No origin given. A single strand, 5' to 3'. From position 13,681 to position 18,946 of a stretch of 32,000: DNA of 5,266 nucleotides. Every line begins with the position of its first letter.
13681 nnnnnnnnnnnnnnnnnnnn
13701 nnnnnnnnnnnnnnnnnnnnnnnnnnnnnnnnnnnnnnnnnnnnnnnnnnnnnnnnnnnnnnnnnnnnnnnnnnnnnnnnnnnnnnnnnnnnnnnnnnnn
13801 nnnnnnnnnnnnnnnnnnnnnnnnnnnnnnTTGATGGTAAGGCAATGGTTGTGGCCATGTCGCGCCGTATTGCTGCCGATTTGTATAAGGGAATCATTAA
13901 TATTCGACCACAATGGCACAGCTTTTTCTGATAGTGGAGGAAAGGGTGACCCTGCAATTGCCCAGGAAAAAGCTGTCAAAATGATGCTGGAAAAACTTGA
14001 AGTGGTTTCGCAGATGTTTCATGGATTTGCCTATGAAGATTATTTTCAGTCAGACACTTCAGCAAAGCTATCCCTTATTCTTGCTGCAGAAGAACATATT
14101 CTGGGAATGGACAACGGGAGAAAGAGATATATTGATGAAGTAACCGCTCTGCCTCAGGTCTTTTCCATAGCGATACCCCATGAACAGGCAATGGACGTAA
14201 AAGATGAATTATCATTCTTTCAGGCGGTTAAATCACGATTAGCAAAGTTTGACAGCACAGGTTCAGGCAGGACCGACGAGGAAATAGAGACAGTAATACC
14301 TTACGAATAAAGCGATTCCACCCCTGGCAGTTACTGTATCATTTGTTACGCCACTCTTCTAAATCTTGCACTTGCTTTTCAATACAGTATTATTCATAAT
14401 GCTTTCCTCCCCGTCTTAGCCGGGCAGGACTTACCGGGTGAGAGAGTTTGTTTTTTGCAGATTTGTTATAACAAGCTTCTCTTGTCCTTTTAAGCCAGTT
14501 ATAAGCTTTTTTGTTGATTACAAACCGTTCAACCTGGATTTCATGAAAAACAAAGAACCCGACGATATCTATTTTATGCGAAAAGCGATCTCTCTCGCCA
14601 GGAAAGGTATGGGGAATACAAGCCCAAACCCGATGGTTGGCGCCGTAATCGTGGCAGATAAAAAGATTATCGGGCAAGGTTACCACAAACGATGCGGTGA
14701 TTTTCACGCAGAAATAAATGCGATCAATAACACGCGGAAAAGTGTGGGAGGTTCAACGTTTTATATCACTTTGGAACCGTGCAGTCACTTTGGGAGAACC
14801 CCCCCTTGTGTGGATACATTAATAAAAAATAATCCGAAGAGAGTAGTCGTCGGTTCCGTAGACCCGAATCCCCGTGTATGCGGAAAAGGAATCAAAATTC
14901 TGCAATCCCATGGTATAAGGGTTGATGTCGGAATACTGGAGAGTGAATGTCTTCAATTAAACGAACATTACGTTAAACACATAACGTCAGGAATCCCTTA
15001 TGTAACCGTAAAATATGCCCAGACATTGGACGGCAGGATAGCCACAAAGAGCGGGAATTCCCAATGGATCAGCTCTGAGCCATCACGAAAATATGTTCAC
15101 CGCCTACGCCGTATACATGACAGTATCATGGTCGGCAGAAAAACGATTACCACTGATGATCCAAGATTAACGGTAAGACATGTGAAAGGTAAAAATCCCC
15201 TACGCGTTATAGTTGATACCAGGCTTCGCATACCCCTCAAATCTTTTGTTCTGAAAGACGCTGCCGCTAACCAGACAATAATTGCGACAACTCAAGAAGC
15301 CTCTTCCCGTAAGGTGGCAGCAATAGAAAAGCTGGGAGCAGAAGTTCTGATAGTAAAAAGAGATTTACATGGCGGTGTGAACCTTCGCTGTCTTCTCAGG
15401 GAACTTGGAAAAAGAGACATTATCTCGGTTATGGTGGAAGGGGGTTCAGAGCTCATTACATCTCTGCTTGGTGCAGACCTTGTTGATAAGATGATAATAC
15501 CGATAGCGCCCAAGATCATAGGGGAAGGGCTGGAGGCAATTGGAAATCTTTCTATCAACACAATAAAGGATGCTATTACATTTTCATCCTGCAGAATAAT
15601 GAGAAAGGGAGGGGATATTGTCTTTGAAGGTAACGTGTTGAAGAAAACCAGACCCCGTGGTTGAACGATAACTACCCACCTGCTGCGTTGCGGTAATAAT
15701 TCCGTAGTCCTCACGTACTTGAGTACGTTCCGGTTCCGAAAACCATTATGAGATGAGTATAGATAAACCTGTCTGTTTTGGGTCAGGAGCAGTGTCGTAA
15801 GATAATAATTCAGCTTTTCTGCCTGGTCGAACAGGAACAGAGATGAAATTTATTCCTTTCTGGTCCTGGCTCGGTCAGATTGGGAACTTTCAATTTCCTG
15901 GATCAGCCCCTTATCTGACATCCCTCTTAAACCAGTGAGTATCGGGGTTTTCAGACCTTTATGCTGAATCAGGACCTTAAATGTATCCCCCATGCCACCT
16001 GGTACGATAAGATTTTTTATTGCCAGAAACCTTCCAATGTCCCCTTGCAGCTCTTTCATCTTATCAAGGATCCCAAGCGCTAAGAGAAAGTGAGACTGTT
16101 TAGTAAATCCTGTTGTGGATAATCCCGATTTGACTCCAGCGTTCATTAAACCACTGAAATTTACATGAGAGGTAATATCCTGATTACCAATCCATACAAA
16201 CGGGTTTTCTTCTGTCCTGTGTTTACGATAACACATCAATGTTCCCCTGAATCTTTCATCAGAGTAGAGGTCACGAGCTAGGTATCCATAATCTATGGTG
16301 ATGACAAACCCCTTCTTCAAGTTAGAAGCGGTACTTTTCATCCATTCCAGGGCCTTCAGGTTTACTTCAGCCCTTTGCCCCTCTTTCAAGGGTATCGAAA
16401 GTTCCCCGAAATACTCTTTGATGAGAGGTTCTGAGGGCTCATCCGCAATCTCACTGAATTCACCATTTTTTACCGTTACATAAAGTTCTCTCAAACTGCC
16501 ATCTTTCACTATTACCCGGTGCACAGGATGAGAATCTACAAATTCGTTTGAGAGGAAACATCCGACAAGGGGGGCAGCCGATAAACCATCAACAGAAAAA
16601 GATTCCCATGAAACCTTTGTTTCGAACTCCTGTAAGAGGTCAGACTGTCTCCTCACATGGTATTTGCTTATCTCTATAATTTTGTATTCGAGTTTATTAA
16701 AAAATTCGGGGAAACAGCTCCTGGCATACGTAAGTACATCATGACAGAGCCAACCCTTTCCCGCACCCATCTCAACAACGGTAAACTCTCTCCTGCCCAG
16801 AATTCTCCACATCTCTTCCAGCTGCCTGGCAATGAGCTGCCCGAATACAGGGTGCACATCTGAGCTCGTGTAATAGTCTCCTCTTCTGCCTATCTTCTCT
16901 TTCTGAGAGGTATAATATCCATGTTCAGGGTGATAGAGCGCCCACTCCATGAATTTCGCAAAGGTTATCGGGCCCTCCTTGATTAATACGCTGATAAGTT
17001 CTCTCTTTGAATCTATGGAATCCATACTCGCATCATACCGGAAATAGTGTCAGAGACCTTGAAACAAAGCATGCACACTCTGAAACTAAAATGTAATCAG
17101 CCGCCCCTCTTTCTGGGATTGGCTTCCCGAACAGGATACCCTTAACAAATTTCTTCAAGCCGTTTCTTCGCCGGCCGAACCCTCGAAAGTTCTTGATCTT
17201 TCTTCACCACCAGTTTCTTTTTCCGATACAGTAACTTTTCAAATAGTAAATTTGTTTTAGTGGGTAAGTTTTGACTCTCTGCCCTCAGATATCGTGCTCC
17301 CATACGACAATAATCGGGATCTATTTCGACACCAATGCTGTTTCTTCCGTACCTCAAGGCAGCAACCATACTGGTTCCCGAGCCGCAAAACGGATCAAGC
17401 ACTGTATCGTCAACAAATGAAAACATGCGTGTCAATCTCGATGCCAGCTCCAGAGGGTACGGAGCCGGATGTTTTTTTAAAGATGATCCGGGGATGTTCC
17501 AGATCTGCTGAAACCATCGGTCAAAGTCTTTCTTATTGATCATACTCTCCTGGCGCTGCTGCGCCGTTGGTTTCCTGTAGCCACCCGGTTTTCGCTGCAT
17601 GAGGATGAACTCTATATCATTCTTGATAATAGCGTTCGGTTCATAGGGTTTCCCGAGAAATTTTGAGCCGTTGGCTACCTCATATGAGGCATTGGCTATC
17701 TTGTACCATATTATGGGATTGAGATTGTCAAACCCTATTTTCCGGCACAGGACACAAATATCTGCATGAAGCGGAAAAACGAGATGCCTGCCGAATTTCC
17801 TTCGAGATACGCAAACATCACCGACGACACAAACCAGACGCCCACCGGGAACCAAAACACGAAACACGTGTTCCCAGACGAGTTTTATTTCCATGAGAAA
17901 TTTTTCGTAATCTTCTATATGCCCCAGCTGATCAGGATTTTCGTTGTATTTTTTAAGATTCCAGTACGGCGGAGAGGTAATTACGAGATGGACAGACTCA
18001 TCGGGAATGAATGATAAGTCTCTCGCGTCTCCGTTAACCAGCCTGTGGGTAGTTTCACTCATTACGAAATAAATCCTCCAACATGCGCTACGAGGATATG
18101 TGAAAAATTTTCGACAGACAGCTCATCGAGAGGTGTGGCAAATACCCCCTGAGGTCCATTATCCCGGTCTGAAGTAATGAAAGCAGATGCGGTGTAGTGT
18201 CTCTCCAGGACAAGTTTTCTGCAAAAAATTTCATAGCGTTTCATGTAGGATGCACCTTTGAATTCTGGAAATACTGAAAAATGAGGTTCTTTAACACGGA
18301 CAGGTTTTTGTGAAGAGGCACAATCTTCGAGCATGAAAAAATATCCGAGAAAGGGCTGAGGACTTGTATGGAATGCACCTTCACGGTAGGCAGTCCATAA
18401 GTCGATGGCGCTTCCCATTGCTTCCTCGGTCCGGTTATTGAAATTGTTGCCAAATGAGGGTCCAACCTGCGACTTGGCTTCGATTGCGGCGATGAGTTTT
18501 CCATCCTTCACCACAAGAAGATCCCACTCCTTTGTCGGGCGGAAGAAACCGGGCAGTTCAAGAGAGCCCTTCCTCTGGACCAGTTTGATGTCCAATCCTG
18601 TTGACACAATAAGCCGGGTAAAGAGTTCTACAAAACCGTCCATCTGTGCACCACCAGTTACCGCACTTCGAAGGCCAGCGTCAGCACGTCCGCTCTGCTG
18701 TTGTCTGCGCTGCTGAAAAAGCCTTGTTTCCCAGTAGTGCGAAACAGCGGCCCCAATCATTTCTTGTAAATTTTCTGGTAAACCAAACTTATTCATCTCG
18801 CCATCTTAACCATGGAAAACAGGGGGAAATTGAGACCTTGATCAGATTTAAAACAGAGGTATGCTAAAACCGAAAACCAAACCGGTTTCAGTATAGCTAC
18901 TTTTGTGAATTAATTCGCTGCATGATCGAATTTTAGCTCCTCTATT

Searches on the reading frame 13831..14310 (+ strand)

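Call 9: search_protein_families(library=pfam, proteins=[window:13831-14310:+], max_evalue=0.01)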
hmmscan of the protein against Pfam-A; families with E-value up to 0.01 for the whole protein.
window:13831-14310:+ (159 aa): 1 family
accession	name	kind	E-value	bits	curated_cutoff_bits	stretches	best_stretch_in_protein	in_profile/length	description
PF11867.13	T1RH-like_C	-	2.3e-34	119.7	26.8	1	35-156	1-122/329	Type I restriction enzyme HindI endonuclease subunit-like, C-terminal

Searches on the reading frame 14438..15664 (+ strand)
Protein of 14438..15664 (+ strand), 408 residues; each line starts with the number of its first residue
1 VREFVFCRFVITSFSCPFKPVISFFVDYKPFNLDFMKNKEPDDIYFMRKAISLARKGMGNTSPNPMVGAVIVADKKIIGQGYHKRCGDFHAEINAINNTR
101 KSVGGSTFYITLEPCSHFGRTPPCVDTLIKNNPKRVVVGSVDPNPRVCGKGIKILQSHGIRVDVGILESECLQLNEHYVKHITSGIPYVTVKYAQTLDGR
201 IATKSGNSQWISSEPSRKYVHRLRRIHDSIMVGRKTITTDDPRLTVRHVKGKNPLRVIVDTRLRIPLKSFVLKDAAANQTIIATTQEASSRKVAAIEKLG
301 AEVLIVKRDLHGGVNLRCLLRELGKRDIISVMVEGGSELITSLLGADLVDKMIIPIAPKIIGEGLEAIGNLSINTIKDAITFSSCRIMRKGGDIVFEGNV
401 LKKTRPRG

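Call 9: search_protein_families(library=pfam, proteins=[window:14438-15664:+], max_evalue=0.01)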
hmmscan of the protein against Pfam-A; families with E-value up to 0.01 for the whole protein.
window:14438-15664:+ (408 aa): 4 families
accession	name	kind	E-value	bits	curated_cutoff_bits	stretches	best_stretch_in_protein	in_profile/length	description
PF01872.23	RibD_C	-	3.8e-51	174.1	24.1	1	187-374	1-179/197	RibD C-terminal domain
PF00383.29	dCMP_cyt_deam_1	-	7.4e-19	68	25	1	43-139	4-101/102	Cytidine and deoxycytidylate deaminase zinc-binding region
PF14437.12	MafB19-deam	-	1.7e-10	41.4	27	1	45-172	5-131/142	MafB19-like deaminase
PF18785.7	Inv-AAD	-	8.6e-05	22.9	26.5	1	107-172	55-125/129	Invertebrate-AID/APOBEC-deaminase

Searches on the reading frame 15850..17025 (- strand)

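Call 10: search_protein_families(library=pfam, proteins=[window:15850-17025:-], max_evalue=0.01)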
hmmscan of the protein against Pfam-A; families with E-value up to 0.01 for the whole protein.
window:15850-17025:- (391 aa): 1 family
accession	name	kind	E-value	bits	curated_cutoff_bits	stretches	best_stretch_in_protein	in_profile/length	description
PF02636.23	Methyltransf_28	-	6e-68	229.4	23.3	1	64-308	1-249/249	Putative S-adenosyl-L-methionine-dependent methyltransferase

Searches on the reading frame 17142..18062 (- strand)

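Call 10: search_protein_families(library=pfam, proteins=[window:17142-18062:-], max_evalue=0.01)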
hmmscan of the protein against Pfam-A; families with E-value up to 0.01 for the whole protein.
window:17142-18062:- (306 aa): 4 families
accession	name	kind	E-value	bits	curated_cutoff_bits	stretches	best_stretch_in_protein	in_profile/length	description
PF01555.25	N6_N4_Mtase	-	2e-38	133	26.7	1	24-254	1-218/221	DNA methylase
PF01170.24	UPF0020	-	6.3e-06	26.4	22.3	1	197-243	7-54/197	RMKL-like, methyltransferase domain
PF13649.12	Methyltransf_25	-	0.00069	20.7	27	0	221-264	1-46/97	Methyltransferase domain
PF08241.18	Methyltransf_11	-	0.0018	19.3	21.2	0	223-256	2-35/95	Methyltransferase domain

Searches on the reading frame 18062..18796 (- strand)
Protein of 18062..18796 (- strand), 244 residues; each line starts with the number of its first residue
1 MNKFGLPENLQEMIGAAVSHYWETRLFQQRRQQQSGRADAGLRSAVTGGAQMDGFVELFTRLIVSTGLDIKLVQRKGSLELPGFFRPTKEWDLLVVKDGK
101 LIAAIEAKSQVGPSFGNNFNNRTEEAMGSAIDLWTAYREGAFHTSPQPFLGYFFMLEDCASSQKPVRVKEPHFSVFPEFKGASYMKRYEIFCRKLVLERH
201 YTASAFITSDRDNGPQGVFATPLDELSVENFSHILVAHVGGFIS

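Call 10: search_protein_families(library=pfam, proteins=[window:18062-18796:-], max_evalue=0.01)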
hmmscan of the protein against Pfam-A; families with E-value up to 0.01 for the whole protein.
window:18062-18796:- (244 aa): 1 family
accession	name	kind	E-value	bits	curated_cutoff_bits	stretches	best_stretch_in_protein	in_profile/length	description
PF04555.19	XhoI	-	2.7e-101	337.7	25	1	31-220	1-190/191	Restriction endonuclease XhoI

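Call 11: find_encoding_contigs(protein=window:18062-18796:-, flank=10000, max_places=6)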
Protein window:18062-18796:- (244 aa): 1 contig read that carries it; 1 place shown.
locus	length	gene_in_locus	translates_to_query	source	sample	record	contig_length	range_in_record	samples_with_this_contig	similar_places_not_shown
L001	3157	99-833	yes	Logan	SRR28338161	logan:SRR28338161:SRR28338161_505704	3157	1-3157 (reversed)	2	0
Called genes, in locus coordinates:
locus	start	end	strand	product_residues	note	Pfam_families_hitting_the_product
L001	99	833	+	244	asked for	PF04555:XhoI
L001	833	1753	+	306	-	PF01170:UPF0020 (faint), PF01555:N6_N4_Mtase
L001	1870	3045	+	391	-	PF02636:Methyltransf_28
